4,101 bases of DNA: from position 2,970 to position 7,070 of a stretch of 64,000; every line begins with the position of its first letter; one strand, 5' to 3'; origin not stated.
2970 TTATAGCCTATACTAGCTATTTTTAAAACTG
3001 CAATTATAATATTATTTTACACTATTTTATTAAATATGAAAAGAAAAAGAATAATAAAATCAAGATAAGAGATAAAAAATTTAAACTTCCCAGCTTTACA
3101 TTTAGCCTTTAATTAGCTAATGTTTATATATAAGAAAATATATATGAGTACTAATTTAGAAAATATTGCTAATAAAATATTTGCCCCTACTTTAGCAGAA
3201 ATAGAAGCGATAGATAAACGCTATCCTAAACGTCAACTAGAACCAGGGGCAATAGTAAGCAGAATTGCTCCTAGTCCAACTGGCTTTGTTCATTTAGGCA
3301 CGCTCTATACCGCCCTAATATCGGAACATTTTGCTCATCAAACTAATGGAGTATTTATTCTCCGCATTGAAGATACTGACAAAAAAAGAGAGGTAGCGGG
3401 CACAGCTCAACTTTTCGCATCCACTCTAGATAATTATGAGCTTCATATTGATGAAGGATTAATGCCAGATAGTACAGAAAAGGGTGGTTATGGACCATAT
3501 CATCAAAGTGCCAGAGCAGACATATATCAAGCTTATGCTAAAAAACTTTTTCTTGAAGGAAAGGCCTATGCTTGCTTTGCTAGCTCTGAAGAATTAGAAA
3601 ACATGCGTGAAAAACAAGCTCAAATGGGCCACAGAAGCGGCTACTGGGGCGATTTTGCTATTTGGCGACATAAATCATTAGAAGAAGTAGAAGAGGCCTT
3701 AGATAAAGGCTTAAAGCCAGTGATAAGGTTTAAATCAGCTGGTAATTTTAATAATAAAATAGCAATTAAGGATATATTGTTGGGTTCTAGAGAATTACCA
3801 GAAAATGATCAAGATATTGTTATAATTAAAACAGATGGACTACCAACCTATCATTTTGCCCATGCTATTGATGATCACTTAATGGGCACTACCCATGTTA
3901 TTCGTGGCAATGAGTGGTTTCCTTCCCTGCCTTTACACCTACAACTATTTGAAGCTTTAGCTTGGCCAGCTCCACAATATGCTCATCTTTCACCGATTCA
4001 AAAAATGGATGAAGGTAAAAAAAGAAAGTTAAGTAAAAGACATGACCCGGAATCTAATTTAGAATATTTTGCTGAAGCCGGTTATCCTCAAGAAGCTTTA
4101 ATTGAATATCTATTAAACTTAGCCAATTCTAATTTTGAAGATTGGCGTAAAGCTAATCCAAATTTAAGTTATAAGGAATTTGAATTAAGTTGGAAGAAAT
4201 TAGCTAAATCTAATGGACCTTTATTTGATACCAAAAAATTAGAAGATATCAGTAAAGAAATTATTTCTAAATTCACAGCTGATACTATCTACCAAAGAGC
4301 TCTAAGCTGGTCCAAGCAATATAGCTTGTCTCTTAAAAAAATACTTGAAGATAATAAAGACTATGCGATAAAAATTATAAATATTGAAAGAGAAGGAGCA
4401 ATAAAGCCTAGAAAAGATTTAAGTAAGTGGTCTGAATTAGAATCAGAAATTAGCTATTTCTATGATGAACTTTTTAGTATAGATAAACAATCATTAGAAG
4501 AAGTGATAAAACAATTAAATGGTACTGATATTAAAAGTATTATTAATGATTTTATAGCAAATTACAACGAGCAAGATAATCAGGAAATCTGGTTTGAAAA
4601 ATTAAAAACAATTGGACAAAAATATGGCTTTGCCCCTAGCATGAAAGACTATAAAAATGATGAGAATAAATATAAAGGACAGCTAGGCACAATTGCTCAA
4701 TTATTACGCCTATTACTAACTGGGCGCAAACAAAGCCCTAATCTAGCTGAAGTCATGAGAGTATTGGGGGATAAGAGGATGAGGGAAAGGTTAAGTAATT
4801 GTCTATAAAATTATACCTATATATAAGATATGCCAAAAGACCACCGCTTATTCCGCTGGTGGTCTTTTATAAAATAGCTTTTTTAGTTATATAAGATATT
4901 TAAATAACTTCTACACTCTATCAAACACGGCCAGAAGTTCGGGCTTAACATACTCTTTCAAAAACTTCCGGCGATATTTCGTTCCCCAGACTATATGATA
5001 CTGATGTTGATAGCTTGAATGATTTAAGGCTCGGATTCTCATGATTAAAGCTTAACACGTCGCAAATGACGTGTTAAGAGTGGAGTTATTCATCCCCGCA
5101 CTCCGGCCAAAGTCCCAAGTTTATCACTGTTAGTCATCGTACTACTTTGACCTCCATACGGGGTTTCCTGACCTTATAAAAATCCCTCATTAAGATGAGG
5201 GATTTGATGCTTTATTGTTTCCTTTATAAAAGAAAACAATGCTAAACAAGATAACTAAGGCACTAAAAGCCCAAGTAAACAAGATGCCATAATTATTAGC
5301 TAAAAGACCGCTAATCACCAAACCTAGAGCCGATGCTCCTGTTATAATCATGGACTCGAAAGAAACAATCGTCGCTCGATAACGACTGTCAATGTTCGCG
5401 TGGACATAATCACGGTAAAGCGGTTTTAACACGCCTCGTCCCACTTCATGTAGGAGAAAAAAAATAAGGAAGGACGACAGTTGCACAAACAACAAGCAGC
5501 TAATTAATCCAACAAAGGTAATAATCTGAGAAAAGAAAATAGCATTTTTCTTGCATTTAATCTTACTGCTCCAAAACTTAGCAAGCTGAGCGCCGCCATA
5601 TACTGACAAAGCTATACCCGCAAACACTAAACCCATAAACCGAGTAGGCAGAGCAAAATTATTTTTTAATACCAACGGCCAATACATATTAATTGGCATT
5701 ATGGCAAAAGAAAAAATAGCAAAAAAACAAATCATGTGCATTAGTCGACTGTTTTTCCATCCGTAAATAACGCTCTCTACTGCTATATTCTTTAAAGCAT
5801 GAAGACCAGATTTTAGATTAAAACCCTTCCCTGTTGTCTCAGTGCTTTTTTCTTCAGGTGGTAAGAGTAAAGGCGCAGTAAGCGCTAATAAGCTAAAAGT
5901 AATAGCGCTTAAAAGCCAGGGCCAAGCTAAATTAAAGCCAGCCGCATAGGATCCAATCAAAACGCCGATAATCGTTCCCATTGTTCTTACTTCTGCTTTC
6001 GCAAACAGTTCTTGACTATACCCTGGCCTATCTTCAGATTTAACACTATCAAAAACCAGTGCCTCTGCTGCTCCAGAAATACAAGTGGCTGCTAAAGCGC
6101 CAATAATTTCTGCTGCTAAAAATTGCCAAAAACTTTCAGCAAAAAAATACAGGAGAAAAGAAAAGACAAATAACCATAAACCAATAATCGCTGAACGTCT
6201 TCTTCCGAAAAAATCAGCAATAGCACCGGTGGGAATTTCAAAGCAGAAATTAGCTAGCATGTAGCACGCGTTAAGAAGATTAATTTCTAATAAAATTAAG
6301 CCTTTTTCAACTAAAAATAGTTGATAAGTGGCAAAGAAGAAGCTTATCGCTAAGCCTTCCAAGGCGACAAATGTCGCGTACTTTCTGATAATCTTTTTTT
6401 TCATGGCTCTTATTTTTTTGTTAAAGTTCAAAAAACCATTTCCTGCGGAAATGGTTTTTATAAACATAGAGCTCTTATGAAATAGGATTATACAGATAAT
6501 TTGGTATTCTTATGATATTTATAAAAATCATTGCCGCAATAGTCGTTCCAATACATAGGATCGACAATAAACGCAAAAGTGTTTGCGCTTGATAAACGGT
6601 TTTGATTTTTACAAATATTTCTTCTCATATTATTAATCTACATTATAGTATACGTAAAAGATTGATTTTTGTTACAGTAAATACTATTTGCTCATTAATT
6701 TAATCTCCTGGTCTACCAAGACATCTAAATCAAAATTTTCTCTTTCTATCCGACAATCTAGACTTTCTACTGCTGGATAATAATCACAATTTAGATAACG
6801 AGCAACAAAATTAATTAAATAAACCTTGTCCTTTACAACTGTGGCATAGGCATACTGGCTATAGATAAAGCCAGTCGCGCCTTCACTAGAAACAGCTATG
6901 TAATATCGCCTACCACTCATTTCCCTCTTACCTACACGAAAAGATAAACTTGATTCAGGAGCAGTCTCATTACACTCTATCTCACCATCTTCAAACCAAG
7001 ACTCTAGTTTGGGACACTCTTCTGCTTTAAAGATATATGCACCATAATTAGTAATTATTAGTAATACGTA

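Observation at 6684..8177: Orphan C-terminal cassette behind the giant exoprotein gene, joined by a perfect 32-nt in-frame repeat (C-terminal displacement architecture)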

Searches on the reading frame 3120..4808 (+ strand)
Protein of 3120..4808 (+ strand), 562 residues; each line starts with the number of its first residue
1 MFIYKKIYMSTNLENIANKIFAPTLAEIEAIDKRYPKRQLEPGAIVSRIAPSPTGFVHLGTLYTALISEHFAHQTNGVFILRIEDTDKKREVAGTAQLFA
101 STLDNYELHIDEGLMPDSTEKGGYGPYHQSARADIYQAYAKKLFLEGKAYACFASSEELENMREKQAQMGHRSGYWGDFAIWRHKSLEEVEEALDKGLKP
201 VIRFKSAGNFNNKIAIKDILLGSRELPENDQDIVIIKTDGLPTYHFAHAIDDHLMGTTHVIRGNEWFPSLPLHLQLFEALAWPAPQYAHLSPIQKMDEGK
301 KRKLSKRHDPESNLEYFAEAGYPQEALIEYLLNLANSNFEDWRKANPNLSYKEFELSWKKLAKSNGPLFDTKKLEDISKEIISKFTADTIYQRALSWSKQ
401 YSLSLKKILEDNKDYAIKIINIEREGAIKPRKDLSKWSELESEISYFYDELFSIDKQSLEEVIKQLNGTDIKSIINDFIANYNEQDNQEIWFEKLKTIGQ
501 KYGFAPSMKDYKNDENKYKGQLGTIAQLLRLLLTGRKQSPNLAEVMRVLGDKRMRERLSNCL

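Call 50: search_protein_families(library=pfam, proteins=[window:3120-4808:+], max_evalue=0.001)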
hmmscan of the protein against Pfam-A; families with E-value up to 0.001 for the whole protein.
window:3120-4808:+ (562 aa): 2 families
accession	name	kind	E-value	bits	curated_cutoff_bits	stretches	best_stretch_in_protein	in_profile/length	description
PF00749.27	tRNA-synt_1c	-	4.6e-69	233.2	23.4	1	45-338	2-279/314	tRNA synthetases class I (E and Q), catalytic domain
PF19269.4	Anticodon_2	-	1.3e-10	42.2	23.6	1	434-561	27-140/141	Anticodon binding domain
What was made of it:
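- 3120..4808 (+): Class I Glu/Gln-type aminoacyl-tRNA synthetase gene (called gltX here), convergent with the giant operon. In the nearest relatives it directly follows the lipoprotein gene. Pfam tRNA-synt_1c (call 50).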

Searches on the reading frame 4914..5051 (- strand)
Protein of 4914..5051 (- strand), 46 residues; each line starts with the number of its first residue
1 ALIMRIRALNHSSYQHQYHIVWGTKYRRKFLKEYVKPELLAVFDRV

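Call 81: search_protein_families(library=pfam, proteins=[window:4914-5051:-], max_evalue=1)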
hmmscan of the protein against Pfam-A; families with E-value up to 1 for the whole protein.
seq(46 aa): 1 family
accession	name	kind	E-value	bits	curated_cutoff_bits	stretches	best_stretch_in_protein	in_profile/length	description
PF01797.21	Y1_Tnp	-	2.1e-06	28.3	23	1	13-45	2-34/121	Transposase IS200 like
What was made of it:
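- The interval also holds a truncated transposase, which shows a history of illegitimate events (call 81).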

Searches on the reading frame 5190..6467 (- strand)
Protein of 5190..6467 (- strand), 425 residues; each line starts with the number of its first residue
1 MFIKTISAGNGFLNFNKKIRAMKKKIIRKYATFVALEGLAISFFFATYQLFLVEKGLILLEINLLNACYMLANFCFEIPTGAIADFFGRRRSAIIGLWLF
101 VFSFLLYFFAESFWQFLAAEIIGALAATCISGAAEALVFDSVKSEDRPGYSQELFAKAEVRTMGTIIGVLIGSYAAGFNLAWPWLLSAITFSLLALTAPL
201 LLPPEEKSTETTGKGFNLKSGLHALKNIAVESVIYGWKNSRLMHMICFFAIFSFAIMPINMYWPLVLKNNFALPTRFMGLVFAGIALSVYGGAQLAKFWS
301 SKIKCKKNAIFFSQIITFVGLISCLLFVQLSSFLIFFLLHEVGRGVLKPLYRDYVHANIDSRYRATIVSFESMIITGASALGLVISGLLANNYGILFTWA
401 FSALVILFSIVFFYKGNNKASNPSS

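Call 7: search_protein_families(library=pfam, proteins=[window:5190-6467:-], max_evalue=0.1)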
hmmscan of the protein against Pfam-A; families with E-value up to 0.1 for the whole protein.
window:5190-6467:- (425 aa): 3 families
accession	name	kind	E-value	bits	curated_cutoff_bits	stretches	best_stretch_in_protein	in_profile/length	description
PF07690.21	MFS_1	-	1.2e-29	103.8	33.4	2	35-291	6-248/347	Major Facilitator Superfamily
PF05977.19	MFS_3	-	3.9e-05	22.7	27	1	316-416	89-189/524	Transmembrane secretion effector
PF12911.12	OppC_N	-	0.08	13.3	23.9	1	87-116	10-39/53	N-terminal TM domain of oligopeptide transport permease C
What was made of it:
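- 5190..6467 (-): MFS transporter gene. It is specific to this lineage at this position. Pfam MFS_1, E = 1e-29 (call 7).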

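Call 70: find_encoding_contigs(protein=window:5190-6467:-, flank=6000, max_places=8)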
Protein window:5190-6467:- (425 aa): 2 contigs read that carry it; 1 place shown.
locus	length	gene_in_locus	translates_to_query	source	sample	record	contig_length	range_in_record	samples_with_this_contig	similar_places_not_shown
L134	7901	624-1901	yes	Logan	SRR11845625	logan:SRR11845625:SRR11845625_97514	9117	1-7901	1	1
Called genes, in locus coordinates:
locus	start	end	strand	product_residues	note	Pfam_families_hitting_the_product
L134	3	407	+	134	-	?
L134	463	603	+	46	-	-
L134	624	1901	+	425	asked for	PF07690:MFS_1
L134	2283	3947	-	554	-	PF00749:tRNA-synt_1c, PF19269:Anticodon_2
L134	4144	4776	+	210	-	-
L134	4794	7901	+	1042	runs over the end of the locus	-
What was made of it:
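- Checked: L134 (SRR11845625) starts at copy 2 (call 70).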

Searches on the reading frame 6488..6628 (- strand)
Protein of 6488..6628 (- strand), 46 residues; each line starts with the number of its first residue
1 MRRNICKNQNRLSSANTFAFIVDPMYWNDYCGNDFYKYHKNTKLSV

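Call 7: search_protein_families(library=pfam, proteins=[window:6488-6628:-], max_evalue=0.1)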
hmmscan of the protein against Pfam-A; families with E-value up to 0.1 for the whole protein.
window:6488-6628:- (46 aa): 0 families

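Call 81: search_protein_families(library=pfam, proteins=[window:6488-6628:-], max_evalue=1)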
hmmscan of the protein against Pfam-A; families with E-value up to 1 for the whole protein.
window:6488-6628:- (46 aa): 0 families
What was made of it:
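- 6488..6628 (-): 46-codon ORF of unknown status. No Pfam match (call 81).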

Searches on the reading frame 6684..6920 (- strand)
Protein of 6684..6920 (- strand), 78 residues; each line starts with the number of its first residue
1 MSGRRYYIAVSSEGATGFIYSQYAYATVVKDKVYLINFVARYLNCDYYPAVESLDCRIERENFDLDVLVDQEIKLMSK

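Call 31: find_encoding_contigs(protein=window:6684-6920:-, flank=10000, max_places=10)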
Protein window:6684-6920:- (78 aa): 2 contigs read that carry it; 2 places shown.
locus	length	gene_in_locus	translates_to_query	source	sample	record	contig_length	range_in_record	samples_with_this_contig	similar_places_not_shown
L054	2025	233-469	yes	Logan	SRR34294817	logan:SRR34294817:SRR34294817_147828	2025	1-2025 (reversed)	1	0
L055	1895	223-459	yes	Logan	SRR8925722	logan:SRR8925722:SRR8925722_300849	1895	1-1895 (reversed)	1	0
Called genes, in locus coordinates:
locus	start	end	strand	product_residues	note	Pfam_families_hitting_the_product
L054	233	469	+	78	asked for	-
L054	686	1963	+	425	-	PF07690:MFS_1, PF05977:MFS_3 (faint), PF07690:MFS_1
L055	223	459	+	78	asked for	-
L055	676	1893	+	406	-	?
